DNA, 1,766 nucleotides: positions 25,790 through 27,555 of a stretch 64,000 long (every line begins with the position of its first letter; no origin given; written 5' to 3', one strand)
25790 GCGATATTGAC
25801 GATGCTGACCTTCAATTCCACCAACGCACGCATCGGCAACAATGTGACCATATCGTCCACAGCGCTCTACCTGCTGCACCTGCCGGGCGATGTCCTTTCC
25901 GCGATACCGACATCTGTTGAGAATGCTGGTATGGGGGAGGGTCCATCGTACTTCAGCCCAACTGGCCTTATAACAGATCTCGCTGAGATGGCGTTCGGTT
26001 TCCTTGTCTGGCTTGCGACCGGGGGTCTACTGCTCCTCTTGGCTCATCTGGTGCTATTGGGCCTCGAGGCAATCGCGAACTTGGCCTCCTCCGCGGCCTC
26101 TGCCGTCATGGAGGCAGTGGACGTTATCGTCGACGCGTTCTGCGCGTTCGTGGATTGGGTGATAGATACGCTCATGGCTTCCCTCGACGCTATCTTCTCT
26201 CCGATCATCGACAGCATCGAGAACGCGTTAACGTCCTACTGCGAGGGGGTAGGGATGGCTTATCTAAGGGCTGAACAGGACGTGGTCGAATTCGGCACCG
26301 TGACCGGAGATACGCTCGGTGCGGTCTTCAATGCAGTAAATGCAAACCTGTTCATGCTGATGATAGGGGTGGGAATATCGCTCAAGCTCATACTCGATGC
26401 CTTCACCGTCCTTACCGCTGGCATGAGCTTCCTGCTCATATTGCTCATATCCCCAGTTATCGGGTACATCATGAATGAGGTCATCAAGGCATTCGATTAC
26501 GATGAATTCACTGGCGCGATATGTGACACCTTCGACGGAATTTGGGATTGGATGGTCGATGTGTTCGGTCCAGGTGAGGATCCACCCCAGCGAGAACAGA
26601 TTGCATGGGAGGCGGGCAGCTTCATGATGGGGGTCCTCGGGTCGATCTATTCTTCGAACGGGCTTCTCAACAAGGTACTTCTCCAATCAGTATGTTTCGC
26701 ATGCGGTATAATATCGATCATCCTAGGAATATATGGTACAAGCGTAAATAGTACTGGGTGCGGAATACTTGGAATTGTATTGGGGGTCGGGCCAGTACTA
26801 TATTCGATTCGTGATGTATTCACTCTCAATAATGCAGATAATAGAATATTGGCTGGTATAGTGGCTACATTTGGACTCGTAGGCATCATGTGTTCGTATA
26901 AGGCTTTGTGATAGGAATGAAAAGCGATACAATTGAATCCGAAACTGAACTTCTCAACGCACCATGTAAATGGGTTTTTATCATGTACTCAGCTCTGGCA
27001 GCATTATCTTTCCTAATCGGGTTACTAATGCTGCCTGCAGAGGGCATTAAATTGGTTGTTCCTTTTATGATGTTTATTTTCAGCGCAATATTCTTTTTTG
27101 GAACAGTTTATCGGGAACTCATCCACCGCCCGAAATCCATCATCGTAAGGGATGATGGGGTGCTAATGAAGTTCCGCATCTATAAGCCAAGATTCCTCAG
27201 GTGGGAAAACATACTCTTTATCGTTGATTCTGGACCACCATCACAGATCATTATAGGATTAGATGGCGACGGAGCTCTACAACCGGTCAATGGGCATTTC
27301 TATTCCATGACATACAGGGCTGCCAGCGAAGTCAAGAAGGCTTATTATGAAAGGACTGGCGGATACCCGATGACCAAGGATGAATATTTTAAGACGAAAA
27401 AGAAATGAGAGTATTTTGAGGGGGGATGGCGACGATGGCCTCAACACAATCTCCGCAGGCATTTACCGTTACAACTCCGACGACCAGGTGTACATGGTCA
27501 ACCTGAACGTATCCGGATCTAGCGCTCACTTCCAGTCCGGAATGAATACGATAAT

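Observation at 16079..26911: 3610-aa island-encoded surface protein with an unusual domain order and a polytopic C-terminus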

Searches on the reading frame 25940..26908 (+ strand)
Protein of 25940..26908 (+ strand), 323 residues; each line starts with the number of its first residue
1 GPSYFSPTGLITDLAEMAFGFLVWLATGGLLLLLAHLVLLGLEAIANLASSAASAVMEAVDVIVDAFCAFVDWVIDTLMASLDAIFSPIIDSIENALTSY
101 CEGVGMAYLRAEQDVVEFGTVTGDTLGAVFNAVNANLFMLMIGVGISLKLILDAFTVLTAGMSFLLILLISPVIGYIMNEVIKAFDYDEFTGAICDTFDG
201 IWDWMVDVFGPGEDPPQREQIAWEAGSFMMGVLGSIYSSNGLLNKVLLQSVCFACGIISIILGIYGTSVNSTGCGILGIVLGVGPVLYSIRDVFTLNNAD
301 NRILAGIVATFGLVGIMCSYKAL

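Call 7: search_protein_families(library=pfam, max_evalue=0.1, proteins=[window:25940-26908:+])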
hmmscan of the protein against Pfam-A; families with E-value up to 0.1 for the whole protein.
window:25940-26908:+ (323 aa): 0 families

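Call 80: predict_structure(alignment_id=A4)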
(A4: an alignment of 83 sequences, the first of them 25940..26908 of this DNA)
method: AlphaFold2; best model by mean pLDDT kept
length: 323 residues; sequences in the alignment: 83
mean_pLDDT: 79.9   pTM: 0.71
mean pLDDT of the five models: 79.9, 77.7, 74.9, 74.9, 74.7
residues with pLDDT >= 90: 153; 70-90: 86; 50-70: 47; < 50: 37
segments of 3 or more residues with pLDDT < 50: 1-4, 40-43, 188-213
pLDDT, mean of each block of 10 residues (from residue 1): 54 66 59 51 55 80 89 92 92 93 93 91 92 93 94 91 88 90 65 40 43 56 75 79 84 96 90 90 95 92 94 94 83
secondary structure, 60 per line:
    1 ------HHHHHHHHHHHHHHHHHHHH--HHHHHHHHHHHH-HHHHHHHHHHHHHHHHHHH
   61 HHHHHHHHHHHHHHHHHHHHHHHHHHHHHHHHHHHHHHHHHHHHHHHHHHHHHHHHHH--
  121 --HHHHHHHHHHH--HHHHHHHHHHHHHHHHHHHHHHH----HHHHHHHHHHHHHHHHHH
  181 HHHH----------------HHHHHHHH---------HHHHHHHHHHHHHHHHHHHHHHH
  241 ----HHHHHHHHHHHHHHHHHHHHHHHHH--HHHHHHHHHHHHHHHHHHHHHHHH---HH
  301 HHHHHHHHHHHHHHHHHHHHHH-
elements in order: H7-26 H29-40 H42-118 H123-133 H136-158 H163-184 H201-208 H218-240 H245-269 H272-295 H299-322

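Call 84: fold_search(model_id=the predicted structure, library=pdb)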
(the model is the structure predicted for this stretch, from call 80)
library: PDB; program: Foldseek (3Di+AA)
matches with E <= 10: 204; with E <= 0.001: 0
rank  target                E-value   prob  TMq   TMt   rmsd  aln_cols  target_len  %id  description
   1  5ltw_I                2.6e-01  0.35  0.19  0.25  19.4       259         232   10  Complex of human 14-3-3 sigma CLU1 mutant with phosphorylated heat shock protein B6 (released 2017-02-01)
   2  3u9x                  2.7e-01  0.41  0.20  0.26  19.2       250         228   12  Covalent attachment of pyridoxal-phosphate derivatives to 14-3-3 proteins (released 2012-05-09)
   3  9kpz_E                3.8e-01  0.10  0.10  0.14  27.0       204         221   17  Structure of TolQRA complex at pH 5.4 from E.coli (released 2026-03-04)
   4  6qdr_A                4.4e-01  0.30  0.20  0.26  19.3       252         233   11  Crystal structure of 14-3-3sigma in complex with a PAK6 pT99 phosphopeptide (released 2020-01-29)
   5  5cwq                  5.0e-01  0.60  0.24  0.32  18.8       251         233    9  Crystal structure of de novo designed helical repeat protein DHR81 (released 2015-12-16)
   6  4fl5_B                5.0e-01  0.33  0.20  0.27  19.0       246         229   10  Crystal structure of human 14-3-3 sigma in complex with a Tau-protein peptide surrounding pS214 (released 2013-12-11)
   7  1yz5_A                5.0e-01  0.21  0.17  0.22  18.9       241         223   11  The crystal structure of 14-3-3-sigma at 2.8 angstrom resolution (released 2005-03-08)
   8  8uao_A                6.0e-01  0.14  0.14  0.19  20.1       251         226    8  DpHF18 filament (released 2024-04-10)
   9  8g9j                  6.0e-01  0.11  0.13  0.18  16.6       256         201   13  Geometrically programmable nanomaterial construction using regularized protein building blocks (released 2024-03-13)
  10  8qag_B                6.2e-01  0.51  0.26  0.28  21.6       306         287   12  X-ray crystal structure of a de novo designed single-chain parallel coiled-coil alpha-helical barrel with 6 inner heli (released 2024-07-03)
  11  9f35_A                6.2e-01  0.20  0.19  0.25  19.8       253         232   12  Co-crystal structure of 14-3-3sigma in complex with B-Raf pS365 phosphopeptide (released 2025-02-05)
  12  8rrl_B                6.5e-01  0.20  0.19  0.25  19.7       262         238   10  14-3-3 sigma complexed with a phosphopeptide optimized for a Fusicoccin-mediated stabilization of the complex (released 2025-02-12)
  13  5cwm                  6.8e-01  0.25  0.20  0.27  21.4       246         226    8  Crystal structure of de novo designed helical repeat protein DHR64 (released 2015-12-16)
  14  6yo8_C                7.5e-01  0.28  0.21  0.28  19.7       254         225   10  Binary complex of 14-3-3 zeta with Glucocorticoid Receptor (GR) pT524 peptide (released 2021-03-24)
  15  7v9b_A                7.5e-01  0.20  0.18  0.24  19.5       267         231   12  Crystal Structure of 14-3-3 epsilon with FOXO3a peptide (released 2022-08-31)
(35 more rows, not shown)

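Call 98: fold_search(model_id=the predicted structure, library=viral)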
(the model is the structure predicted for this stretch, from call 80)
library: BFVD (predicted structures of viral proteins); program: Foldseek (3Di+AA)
matches with E <= 10: 225; with E <= 0.001: 0
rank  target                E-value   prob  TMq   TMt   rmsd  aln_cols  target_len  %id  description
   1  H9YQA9                6.3e-02  0.60  0.19  0.17  24.6       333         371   12  (no name in the UniProt tables at hand)
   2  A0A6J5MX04            1.6e-01  0.14  0.12  0.10  44.0       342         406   16  Intramolecular chaperone auto-processing domain containing protein [uncultured Caudovirales phage]
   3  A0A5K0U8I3            3.1e-01  0.41  0.22  0.18  25.5       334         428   13  Uncharacterized protein [Yasminevirus sp. GU-2018]
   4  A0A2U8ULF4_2          3.1e-01  0.13  0.13  0.05  32.0       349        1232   12  (no name in the UniProt tables at hand)
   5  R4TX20                3.4e-01  0.15  0.15  0.14  27.0       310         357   13  (no name in the UniProt tables at hand)
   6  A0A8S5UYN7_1          3.8e-01  0.13  0.15  0.08  57.0       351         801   12  Endosialidase chaperone [Siphoviridae sp. ctkKt3]
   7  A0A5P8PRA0            4.0e-01  0.09  0.12  0.10  30.3       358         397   11  Uncharacterized protein [Vibrio phage phi50-12]
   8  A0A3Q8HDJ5            4.8e-01  0.21  0.21  0.23  19.2       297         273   13  (no name in the UniProt tables at hand)
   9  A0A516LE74            5.5e-01  0.11  0.13  0.07  24.4       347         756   12  (no name in the UniProt tables at hand)
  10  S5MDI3                5.7e-01  0.21  0.18  0.21  20.1       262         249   10  Nicotinamide mononucleotide transporter PnuC [Sinorhizobium phage phiM12]
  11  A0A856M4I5            5.7e-01  0.14  0.16  0.16  22.2       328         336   10  (no name in the UniProt tables at hand)
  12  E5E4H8                6.0e-01  0.13  0.16  0.10  24.5       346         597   12  Gp29 baseplate hub subunit [Acinetobacter phage Acj61]
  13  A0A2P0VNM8            6.8e-01  0.09  0.14  0.13  28.1       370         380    9  Uncharacterized protein [Tetraselmis virus 1]
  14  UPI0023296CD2         7.8e-01  0.10  0.15  0.14  30.7       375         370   13  (no name look-up for this kind of identifier)
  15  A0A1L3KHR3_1          8.9e-01  0.11  0.16  0.07  19.1       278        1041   10  (no name in the UniProt tables at hand)
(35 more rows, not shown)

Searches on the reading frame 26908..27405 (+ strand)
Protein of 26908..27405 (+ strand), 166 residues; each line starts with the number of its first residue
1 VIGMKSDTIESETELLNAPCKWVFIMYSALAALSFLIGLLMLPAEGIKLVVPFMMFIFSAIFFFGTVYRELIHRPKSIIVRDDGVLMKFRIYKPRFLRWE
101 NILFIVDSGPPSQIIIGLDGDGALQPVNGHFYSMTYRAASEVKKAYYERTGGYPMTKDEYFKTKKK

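Call 7: search_protein_families(library=pfam, max_evalue=0.1, proteins=[window:26908-27405:+])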
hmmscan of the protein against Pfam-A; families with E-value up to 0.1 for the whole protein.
window:26908-27405:+ (166 aa): 2 families
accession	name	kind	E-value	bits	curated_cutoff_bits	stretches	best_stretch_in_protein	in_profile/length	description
PF10003.15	DUF2244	-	0.012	15.8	27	1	25-86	14-74/138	Integral membrane protein (DUF2244)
PF12698.13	ABC2_membrane_3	-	0.058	12.9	31.6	1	22-67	246-291/347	ABC-2 family transporter protein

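Call 36: find_homologous_proteins(query=window:26908-27405:+, max_evalue=0.01)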
Query window:26908-27405:+ (166 aa): 1 proteins with E <= 0.01 among 34 candidates.
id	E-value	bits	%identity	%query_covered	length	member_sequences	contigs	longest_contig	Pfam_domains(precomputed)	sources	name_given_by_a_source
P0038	3.4e-106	370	100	100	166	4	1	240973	-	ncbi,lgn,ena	-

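Call 37: find_encoding_contigs(protein=P0038, flank=10000, max_places=3)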
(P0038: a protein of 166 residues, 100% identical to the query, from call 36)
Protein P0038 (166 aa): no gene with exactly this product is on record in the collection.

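Call 79: search_solved_structures(query=A5, max_evalue=10, show_alignments=1)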
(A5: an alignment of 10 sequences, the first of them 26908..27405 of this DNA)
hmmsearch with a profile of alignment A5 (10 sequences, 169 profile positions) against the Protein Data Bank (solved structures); distinct sequences matched with E-value up to 10: 2.
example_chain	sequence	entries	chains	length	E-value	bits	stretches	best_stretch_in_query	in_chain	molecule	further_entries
9b72_A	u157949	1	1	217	1.4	11.8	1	90-149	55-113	CRISPR-associated endonuclease Cas9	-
6tqe_A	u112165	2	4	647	3.7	10.4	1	7-72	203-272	ABC transporter ATP-binding protein/permease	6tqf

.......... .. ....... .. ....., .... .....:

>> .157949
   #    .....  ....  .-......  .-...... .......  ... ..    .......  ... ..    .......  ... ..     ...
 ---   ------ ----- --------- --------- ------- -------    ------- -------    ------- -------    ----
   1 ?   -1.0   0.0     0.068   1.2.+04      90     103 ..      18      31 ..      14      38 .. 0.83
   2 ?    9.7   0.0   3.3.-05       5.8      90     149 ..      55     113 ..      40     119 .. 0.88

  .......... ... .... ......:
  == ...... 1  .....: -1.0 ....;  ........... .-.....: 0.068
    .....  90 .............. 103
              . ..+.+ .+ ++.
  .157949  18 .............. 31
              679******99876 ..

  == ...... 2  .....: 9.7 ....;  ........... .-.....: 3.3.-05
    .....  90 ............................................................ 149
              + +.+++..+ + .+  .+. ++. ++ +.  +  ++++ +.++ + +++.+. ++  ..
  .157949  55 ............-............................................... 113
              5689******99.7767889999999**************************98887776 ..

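Call 89: search_protein_families(library=ncbifam, max_evalue=0.01, proteins=[window:26908-27405:+])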
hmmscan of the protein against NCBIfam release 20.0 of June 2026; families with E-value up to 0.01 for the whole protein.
window:26908-27405:+ (166 aa): 1 family
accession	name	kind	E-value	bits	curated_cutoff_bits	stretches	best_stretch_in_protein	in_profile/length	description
NF041635.1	STM3941_fam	subfamily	0.00072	19.5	40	1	21-105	2-90/157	STM3941 family protein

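Call 90: search_protein_families(library=phrogs, max_evalue=0.001, proteins=[window:26908-27405:+])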
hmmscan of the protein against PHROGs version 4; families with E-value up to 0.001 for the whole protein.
window:26908-27405:+ (166 aa): 0 families
